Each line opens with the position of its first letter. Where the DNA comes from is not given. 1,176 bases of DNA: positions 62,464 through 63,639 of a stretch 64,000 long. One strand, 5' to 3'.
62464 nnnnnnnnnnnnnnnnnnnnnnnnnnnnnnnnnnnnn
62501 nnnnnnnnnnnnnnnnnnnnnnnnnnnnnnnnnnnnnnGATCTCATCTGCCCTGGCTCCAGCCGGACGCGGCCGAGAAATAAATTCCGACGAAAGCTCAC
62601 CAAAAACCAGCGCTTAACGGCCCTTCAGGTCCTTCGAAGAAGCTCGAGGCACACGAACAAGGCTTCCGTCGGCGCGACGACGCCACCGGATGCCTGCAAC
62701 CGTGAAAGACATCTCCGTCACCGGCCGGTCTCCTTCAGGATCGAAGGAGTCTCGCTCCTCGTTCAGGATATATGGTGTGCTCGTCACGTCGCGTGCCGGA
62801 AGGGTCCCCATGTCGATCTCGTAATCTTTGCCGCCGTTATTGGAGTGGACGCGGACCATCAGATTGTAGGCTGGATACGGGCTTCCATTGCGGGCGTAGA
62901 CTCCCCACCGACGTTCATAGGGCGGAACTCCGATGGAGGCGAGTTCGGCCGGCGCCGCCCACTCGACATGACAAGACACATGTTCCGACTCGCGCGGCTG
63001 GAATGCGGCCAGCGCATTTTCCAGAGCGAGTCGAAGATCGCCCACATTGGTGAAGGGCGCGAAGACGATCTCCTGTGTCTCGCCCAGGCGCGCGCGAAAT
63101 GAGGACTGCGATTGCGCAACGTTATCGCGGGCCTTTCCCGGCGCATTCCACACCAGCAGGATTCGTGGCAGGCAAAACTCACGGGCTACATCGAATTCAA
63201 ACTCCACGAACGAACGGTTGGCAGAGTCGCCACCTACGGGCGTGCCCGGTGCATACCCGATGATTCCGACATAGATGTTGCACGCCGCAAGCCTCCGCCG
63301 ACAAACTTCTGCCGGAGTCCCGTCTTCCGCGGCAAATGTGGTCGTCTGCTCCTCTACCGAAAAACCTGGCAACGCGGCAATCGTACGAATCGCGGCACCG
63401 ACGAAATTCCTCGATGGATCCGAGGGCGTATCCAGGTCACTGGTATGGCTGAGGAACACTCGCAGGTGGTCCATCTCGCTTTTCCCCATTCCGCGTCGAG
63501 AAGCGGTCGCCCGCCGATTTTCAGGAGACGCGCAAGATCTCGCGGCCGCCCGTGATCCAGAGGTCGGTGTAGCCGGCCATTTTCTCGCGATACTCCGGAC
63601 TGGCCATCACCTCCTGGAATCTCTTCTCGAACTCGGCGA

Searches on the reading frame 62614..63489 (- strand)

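Call 50: search_protein_families(library=pfam, proteins=[window:62614-63489:-], max_evalue=0.001)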
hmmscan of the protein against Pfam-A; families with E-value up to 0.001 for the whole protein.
window:62614-63489:- (291 aa): 1 family
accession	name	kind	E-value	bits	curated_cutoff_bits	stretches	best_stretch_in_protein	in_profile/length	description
PF13271.11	DUF4062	-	2.8e-08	34.3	24.7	1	10-102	1-82/82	Domain of unknown function (DUF4062)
